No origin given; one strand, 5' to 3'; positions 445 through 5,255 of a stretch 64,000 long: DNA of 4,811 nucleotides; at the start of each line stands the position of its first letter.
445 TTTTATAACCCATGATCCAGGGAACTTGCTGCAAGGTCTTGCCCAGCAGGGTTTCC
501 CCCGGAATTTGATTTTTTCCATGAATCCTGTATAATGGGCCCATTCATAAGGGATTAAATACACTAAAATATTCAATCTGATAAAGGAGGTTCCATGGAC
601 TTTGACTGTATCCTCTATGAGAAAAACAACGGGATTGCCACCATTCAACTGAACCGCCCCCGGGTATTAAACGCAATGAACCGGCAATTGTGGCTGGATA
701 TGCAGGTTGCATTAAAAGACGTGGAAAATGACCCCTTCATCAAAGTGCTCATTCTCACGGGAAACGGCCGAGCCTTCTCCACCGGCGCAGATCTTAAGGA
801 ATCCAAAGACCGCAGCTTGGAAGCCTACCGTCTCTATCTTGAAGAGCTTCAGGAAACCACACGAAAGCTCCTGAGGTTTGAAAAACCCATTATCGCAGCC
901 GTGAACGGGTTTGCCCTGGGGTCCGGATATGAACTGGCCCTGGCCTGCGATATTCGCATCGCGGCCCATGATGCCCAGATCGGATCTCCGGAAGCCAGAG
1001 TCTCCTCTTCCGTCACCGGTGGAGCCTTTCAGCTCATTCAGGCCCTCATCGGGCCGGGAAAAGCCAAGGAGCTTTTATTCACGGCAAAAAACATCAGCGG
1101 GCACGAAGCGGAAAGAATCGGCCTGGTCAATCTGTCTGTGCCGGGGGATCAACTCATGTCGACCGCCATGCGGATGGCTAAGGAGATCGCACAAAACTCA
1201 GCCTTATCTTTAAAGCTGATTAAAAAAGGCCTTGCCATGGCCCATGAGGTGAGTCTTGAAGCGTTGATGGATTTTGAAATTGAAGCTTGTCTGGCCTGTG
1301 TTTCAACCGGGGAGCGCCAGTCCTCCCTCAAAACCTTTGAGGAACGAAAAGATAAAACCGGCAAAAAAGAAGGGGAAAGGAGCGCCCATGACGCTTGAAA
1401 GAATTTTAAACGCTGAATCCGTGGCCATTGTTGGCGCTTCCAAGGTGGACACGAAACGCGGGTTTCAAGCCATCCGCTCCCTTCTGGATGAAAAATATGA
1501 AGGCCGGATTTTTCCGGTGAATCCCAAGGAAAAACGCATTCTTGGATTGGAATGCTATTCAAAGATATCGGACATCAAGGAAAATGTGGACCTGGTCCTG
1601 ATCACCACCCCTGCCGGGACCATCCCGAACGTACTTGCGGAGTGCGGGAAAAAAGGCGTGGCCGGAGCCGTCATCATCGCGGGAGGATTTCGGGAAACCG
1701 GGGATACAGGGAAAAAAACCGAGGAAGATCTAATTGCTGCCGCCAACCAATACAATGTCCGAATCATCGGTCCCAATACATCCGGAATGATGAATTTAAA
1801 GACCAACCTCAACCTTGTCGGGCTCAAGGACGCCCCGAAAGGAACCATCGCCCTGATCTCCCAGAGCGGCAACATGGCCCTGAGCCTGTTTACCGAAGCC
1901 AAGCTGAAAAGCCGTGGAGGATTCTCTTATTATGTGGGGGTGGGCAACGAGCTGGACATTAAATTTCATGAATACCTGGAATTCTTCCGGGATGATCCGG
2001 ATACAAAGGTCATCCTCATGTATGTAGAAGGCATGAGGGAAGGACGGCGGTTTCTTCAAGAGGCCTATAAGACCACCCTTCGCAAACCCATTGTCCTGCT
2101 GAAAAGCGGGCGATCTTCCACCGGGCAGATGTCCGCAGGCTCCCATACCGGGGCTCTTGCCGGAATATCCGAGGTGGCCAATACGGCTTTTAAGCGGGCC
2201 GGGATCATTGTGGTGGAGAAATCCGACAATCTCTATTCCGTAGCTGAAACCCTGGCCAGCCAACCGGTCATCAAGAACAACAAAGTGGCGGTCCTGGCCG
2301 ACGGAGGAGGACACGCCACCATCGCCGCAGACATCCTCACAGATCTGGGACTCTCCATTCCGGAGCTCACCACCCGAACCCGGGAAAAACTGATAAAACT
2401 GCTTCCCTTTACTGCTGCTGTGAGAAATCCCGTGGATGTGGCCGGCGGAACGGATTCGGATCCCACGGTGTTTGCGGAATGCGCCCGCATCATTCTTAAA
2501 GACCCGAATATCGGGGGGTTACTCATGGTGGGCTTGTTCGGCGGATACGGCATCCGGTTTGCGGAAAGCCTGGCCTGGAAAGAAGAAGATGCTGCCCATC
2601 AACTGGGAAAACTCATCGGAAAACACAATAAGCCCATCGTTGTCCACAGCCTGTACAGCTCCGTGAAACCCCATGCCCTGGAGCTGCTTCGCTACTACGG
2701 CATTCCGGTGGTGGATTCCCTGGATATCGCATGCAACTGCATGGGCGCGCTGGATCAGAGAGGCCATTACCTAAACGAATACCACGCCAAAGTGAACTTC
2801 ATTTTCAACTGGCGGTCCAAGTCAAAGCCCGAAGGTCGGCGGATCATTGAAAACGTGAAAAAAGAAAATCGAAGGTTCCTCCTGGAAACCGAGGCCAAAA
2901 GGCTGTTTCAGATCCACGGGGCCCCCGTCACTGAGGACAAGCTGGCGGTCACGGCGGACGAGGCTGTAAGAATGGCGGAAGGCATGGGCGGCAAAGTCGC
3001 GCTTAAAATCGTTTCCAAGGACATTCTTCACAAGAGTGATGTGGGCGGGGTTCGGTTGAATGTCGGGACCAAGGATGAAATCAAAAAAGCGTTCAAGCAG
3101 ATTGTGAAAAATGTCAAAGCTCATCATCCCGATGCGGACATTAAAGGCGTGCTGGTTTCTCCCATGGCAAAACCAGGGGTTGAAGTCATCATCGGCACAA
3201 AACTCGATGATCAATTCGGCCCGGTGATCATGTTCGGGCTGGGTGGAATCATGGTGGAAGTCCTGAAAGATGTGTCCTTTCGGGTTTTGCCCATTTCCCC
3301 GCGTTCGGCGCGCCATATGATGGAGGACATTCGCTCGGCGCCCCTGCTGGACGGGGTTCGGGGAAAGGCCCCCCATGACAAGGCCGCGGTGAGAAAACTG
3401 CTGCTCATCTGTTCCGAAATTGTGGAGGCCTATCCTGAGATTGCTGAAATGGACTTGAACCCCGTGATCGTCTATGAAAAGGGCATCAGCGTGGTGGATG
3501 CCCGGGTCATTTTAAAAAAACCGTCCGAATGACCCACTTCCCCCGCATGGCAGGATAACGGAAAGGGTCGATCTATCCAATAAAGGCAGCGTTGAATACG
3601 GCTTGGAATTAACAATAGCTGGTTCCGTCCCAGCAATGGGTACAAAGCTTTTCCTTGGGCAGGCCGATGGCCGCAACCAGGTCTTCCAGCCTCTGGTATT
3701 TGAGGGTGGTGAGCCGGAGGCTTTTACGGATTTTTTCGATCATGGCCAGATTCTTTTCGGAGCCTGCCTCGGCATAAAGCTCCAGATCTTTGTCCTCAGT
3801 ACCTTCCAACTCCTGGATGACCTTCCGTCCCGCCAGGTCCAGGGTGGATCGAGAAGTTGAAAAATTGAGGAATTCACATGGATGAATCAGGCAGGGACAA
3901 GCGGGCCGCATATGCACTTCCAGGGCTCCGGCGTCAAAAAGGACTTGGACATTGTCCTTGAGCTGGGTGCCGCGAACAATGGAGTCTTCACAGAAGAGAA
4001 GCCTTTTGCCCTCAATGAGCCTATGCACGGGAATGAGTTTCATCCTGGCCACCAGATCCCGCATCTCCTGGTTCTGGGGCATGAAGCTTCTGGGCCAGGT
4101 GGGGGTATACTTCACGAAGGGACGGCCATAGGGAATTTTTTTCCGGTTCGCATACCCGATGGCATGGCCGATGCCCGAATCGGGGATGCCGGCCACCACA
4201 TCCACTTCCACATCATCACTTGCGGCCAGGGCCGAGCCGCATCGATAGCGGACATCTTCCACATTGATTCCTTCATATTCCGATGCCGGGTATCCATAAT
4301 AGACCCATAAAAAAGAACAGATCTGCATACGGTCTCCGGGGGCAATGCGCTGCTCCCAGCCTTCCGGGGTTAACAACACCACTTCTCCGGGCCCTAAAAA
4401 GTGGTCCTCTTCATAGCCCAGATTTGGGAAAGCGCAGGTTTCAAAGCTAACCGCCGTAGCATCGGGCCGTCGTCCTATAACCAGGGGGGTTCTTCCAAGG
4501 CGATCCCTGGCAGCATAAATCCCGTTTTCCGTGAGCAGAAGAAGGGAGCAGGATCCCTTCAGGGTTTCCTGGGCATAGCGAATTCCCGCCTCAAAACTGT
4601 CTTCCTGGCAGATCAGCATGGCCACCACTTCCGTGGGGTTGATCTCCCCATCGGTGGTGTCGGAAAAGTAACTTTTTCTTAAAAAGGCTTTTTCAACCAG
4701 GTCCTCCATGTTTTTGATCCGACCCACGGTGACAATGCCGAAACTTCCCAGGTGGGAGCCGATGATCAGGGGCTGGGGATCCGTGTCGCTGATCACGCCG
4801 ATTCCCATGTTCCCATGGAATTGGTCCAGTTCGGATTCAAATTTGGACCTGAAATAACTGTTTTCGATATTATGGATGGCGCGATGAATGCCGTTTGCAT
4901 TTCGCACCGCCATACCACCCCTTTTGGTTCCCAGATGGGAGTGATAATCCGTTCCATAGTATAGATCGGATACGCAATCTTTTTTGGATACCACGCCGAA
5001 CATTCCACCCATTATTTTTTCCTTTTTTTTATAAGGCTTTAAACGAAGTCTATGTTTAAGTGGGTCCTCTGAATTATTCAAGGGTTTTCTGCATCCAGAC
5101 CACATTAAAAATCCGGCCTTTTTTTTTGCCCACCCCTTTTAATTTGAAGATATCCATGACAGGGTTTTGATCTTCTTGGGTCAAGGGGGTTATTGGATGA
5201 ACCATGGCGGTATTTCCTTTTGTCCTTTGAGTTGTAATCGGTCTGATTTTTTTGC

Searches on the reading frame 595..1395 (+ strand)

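Call 23: search_protein_families(library=pfam, proteins=[window:595-1395:+], max_evalue=0.001)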
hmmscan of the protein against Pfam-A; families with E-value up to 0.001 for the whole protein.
window:595-1395:+ (267 aa): 2 families
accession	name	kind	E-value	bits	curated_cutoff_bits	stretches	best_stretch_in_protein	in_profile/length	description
PF00378.25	ECH_1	-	2.1e-59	201.3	27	1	9-253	1-245/251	Enoyl-CoA hydratase/isomerase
PF16113.10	ECH_2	-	3.9e-28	99.4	27.2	1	15-194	2-184/335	Enoyl-CoA hydratase/isomerase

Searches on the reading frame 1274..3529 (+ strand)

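Call 23: search_protein_families(library=pfam, proteins=[window:1274-3529:+], max_evalue=0.001)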
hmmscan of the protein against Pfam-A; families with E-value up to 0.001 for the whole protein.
window:1274-3529:+ (752 aa): 5 families
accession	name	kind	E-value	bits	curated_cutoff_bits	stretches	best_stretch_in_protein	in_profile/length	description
PF13549.11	ATP-grasp_5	-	4.8e-81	271.8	27.6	1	528-747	2-221/221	ATP-grasp domain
PF13607.11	Succ_CoA_lig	-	1.2e-45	155.1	27.4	1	189-327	1-138/138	Succinyl-CoA ligase like flavodoxin domain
PF13380.12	CoA_binding_2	-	4e-23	82.5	22.8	1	49-173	2-114/116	CoA binding domain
PF02629.25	CoA_binding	-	1.9e-10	41.8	22.3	1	48-136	4-95/97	CoA binding domain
PF19045.5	Ligase_CoA_2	-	5.1e-06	27.1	23.7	1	339-418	2-79/162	Ligase-CoA domain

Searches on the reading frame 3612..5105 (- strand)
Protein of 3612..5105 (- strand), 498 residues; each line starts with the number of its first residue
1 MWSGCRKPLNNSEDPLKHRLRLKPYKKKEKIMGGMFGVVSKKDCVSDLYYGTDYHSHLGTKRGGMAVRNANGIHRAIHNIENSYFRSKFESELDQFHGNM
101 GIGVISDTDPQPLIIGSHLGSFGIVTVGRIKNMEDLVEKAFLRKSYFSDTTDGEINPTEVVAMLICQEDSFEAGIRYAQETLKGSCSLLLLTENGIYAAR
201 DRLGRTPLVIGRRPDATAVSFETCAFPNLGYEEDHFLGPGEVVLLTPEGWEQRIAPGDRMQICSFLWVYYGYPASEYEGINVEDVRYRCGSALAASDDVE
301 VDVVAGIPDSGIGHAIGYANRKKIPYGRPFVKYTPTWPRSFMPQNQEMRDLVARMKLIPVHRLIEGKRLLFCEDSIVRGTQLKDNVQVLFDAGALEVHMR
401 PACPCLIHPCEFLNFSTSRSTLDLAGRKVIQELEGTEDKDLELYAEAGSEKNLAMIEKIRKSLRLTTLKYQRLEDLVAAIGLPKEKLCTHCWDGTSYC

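Call 23: search_protein_families(library=pfam, proteins=[window:3612-5105:-], max_evalue=0.001)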
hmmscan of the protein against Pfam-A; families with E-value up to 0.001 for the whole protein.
window:3612-5105:- (498 aa): 1 family
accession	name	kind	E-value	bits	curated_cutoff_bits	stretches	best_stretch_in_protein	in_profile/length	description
PF13537.11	GATase_7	-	7e-09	36.2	25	1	104-220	7-115/123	Glutamine amidotransferase domain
